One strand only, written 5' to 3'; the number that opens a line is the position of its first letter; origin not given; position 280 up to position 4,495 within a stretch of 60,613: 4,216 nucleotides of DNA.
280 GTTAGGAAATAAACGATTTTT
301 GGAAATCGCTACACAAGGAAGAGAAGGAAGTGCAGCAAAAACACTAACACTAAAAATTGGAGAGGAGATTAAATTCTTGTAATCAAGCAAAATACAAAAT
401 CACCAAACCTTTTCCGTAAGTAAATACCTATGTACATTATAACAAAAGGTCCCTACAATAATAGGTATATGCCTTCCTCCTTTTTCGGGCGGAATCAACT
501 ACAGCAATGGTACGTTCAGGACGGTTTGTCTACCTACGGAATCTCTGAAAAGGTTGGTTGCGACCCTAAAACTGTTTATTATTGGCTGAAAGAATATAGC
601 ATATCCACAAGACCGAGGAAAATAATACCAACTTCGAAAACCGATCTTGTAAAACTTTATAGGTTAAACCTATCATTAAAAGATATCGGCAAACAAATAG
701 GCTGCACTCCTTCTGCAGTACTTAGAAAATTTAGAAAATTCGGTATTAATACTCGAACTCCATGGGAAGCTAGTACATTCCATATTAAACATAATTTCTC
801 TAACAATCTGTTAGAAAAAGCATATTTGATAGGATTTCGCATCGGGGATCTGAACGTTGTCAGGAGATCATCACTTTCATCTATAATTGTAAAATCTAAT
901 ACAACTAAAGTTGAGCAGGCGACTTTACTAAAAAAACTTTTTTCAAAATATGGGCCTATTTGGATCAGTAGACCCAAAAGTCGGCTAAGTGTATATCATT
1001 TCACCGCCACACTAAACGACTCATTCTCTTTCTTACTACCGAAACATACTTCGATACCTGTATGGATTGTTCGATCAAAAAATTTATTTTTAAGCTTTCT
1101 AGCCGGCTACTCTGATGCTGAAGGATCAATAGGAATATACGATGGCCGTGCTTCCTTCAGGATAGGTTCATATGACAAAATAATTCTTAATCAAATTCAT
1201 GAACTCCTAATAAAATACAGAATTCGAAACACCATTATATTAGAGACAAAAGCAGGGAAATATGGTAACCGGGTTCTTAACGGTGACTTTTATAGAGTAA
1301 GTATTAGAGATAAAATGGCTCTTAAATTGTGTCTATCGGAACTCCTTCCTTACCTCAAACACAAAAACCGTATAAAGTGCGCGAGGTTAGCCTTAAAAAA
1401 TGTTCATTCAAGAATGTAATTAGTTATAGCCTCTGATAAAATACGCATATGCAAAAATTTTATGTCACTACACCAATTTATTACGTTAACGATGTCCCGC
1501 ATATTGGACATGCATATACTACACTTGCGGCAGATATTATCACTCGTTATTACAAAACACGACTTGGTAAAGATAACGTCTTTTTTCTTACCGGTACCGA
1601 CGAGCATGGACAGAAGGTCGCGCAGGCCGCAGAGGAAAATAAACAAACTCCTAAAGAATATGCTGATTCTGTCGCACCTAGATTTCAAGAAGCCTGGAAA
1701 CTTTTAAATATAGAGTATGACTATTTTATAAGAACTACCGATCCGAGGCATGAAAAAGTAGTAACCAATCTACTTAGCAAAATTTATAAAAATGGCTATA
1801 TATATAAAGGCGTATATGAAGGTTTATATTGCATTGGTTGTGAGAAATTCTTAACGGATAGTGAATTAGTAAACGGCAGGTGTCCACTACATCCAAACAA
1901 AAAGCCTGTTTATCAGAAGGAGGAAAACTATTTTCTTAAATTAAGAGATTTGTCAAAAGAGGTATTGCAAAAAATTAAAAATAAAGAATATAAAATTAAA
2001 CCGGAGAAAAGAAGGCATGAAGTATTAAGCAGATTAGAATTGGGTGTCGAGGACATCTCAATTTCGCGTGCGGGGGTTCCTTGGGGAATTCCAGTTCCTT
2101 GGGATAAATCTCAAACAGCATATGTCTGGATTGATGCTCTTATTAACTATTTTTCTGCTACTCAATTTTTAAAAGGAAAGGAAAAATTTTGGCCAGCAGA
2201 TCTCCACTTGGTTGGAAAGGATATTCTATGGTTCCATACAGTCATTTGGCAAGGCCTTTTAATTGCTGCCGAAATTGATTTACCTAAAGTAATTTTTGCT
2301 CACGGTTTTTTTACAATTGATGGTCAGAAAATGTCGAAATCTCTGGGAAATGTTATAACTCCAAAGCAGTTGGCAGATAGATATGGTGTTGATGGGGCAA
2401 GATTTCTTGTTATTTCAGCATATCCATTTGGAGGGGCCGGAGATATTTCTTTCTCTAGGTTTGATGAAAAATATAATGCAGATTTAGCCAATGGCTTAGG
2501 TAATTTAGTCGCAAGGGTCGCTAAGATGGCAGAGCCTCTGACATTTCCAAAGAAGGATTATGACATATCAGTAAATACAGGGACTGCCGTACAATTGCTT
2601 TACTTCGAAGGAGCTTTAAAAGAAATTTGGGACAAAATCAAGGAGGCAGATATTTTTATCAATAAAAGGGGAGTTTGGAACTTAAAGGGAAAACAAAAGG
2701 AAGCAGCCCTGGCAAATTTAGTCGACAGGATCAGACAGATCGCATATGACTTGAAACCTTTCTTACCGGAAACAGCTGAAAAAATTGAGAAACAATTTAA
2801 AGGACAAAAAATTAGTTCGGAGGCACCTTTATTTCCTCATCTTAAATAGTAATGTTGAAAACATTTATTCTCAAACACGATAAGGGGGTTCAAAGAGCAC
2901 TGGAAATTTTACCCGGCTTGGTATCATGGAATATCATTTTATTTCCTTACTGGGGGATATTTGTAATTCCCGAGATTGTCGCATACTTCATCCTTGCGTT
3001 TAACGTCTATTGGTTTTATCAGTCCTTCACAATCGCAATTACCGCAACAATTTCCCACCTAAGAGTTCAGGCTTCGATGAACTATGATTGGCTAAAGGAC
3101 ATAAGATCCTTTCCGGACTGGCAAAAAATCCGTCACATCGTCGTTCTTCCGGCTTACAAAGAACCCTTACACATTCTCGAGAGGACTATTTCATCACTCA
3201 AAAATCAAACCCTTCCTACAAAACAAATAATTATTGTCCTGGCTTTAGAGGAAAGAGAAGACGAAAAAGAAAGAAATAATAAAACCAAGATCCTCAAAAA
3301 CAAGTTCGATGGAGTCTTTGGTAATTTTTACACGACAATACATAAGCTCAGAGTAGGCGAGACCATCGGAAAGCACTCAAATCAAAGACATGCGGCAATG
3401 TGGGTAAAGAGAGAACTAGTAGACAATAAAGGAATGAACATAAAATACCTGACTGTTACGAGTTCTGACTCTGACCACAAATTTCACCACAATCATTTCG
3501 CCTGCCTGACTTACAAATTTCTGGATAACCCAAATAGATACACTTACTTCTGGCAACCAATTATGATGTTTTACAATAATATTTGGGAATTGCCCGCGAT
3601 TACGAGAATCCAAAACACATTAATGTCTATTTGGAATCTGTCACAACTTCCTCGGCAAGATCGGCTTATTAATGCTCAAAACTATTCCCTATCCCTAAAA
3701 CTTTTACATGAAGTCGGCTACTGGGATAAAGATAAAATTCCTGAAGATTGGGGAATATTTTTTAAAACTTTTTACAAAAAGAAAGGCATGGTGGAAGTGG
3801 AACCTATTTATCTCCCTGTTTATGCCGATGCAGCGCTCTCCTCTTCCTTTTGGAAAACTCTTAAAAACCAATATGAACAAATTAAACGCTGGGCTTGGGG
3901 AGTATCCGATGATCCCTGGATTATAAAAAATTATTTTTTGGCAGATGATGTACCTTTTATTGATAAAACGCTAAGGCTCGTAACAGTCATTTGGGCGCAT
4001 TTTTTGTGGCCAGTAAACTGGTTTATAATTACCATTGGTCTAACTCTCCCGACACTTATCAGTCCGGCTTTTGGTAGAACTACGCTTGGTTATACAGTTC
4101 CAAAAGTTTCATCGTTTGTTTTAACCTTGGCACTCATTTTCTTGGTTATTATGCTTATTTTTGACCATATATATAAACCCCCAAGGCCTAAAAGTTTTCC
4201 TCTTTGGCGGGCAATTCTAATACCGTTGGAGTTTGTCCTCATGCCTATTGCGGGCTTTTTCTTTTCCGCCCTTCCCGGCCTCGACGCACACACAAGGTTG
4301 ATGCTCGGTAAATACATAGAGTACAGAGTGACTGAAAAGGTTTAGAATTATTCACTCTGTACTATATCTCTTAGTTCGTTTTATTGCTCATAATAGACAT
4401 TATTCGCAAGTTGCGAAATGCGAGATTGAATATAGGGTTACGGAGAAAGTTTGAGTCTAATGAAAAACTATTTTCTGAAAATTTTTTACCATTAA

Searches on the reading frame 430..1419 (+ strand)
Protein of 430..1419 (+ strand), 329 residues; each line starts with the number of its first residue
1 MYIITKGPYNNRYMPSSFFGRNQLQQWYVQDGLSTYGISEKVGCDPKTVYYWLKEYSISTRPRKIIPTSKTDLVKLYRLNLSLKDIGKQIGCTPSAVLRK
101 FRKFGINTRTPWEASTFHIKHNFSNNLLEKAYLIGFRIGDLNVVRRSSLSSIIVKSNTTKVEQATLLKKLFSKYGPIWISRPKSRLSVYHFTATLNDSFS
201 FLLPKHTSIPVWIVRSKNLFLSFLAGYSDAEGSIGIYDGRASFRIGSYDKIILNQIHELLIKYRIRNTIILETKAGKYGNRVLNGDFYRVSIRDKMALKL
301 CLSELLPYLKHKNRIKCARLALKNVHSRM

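Call 75: search_protein_families(library=pfam, proteins=[window:430-1419:+], max_evalue=0.001)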
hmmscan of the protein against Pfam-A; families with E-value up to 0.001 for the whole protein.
window:430-1419:+ (329 aa): 6 families
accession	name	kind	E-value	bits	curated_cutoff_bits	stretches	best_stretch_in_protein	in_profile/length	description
PF13384.12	HTH_23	-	7e-07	29.3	24.6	1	29-56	14-41/50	Homeodomain-like domain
PF13936.12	HTH_38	-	7.7e-05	22.8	27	0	20-54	9-42/44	Helix-turn-helix domain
PF14528.11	LAGLIDADG_3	-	0.00012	22.7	22.5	1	222-277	5-60/82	LAGLIDADG-like domain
PF18024.7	HTH_50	-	0.00041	20.4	27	0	73-107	16-50/50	Helix-turn-helix domain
PF08281.18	Sigma70_r4_2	-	0.00073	19.6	25.7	0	30-54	24-48/54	Sigma-70, region 4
PF13518.12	HTH_28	-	0.00077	19.9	25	0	38-56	18-36/52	Helix-turn-helix domain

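Call 82: find_related_loci(query=A2, collection=genome_contigs, flank=5000)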
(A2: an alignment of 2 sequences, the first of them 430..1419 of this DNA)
Query A2 (329 aa) in genome_contigs; peptide patterns used: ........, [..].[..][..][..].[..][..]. (x = any residue, [..] = any of these).
145 stretches matched a pattern; 78 encode a relative of the query (tblastn E <= 1e-3); 78 distinct loci.
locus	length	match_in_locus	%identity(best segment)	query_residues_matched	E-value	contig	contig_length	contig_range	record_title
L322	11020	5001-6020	73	1-329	1e-166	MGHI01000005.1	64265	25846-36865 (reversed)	MAG: Candidatus Woesebacteria bacterium RIFCSPLOWO2_01_FULL_39_61 rifcsplowo2_01_scaffold_1213, whole genome shotgun seq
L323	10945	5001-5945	47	17-328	8e-81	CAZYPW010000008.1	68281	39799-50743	MAG TPA_asm: uncultured Gammaproteobacteria bacterium isolate binchicken_co38_269 genome assembly, contig: NODE_988_leng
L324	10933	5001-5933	45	18-329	4e-71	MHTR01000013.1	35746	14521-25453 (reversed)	MAG: Candidatus Wildermuthbacteria bacterium RIFCSPHIGHO2_01_FULL_48_25 rifcsphigho2_01_scaffold_5084, whole genome shot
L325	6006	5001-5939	45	15-329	8e-71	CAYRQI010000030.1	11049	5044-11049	MAG TPA_asm: uncultured Candidatus Saccharibacteria bacterium isolate SRP124282_co5_37 genome assembly, contig: NODE_669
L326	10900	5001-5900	44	24-329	2e-69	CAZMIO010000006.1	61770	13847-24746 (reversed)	MAG TPA_asm: uncultured Methanosarcinales archaeon isolate binchicken_co48_311 genome assembly, contig: NODE_584_length_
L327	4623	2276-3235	42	3-329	2e-68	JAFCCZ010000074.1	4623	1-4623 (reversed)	MAG: Candidatus Iainarchaeum archaeon isolate Meg19_1012_Bin_199 Meg19_1012_Bin_199_scaffold_88104, whole genome shotgun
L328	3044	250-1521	41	2-325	3e-67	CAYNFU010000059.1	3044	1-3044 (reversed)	MAG TPA_asm: uncultured Gammaproteobacteria bacterium isolate SRP050083_co2_220 genome assembly, contig: NODE_34739_leng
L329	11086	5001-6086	40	19-329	4e-66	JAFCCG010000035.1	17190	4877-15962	MAG: Chloroflexi bacterium isolate AB_1215_Bin_59 AB_1215_Bin_59.fna_scaffold_13826, whole genome shotgun sequence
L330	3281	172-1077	42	21-329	8e-66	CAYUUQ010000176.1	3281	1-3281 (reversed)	MAG TPA_asm: uncultured Methanosarcinales archaeon isolate SRP077602_co7_489 genome assembly, contig: NODE_105076_length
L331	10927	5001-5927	42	19-329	1e-64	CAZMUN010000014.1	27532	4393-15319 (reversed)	MAG TPA_asm: uncultured archaeon isolate SRP141376_co2_350 genome assembly, contig: NODE_3750_length_27532_cov_5.911963,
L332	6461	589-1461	40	21-314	2e-64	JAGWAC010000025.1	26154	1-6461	Candidatus Woesearchaeota archaeon isolate RIFCSPHIGHO2_02_FULL_29_19 rifcsphigho2_02_scaffold_2614, whole genome shotgu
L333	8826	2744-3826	39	13-329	7e-64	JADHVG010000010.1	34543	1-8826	MAG: Candidatus Woesearchaeota archaeon isolate BS150m-G66 BS-150m-C1009, whole genome shotgun sequence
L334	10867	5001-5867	42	24-314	8e-62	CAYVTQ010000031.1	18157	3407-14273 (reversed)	MAG TPA_asm: uncultured Methanosarcinales archaeon isolate binchicken_co227_1181 genome assembly, contig: NODE_5541_leng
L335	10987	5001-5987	38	2-328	3e-60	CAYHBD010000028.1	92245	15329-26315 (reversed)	MAG TPA_asm: uncultured archaeon isolate ERP119294_co2_134 genome assembly, contig: k141_5048382, whole genome shotgun s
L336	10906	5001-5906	42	20-328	4e-59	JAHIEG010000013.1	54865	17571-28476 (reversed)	MAG: Nanoarchaeota archaeon isolate KR11_0.1_MetaG.mb.112 KR11_0.1_MetaG.mb.112_k141_718788, whole genome shotgun sequen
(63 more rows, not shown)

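Call 97: search_protein_families(library=ncbifam, proteins=[window:430-1419:+], max_evalue=0.01)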
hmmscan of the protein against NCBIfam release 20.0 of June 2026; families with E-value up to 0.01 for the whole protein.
window:430-1419:+ (329 aa): 1 family
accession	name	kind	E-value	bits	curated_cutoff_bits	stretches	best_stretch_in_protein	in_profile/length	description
NF009647.0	PRK13182.1-2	equivalog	0.0099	15.9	165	0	35-59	7-31/176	chromosome-anchoring protein RacA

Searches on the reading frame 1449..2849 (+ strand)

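Call 75: search_protein_families(library=pfam, proteins=[window:1449-2849:+], max_evalue=0.001)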
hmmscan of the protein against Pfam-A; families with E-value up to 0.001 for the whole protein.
window:1449-2849:+ (466 aa): 3 families
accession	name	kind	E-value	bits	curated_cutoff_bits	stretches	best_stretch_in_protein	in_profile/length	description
PF09334.17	tRNA-synt_1g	-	5.3e-101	338.6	20.1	2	150-357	173-390/391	tRNA synthetases class I (M)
PF00133.28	tRNA-synt_1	-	2.1e-33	116.2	22.7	2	2-224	23-252/414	tRNA synthetases class I (I, L, M and V)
PF01406.26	tRNA-synt_1e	-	2.3e-15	57.2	27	2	13-121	19-124/301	tRNA synthetases class I (C) catalytic domain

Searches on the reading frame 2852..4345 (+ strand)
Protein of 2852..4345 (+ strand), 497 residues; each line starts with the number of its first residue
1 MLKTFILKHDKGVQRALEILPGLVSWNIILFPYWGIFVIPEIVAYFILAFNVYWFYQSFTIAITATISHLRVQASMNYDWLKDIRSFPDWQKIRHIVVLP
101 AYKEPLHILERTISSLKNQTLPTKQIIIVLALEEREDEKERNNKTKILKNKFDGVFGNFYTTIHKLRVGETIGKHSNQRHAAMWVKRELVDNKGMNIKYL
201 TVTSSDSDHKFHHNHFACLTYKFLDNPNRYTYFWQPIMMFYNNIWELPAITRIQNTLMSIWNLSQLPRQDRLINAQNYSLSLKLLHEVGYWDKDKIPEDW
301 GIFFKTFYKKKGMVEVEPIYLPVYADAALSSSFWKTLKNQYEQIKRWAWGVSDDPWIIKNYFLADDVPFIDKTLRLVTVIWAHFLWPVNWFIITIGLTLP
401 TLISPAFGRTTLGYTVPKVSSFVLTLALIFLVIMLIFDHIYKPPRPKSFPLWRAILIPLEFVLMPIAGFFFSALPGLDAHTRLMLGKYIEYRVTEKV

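Call 75: search_protein_families(library=pfam, proteins=[window:2852-4345:+], max_evalue=0.001)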
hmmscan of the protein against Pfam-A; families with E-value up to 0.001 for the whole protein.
window:2852-4345:+ (497 aa): 2 families
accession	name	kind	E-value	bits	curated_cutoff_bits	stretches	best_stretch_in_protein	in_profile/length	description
PF13632.12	Glyco_trans_2_3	-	1.8e-08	34.9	27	1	206-436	6-197/198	Glycosyl transferase family group 2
PF00535.33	Glycos_transf_2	-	0.00083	19.8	23.3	0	97-129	2-33/168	Glycosyl transferase family 2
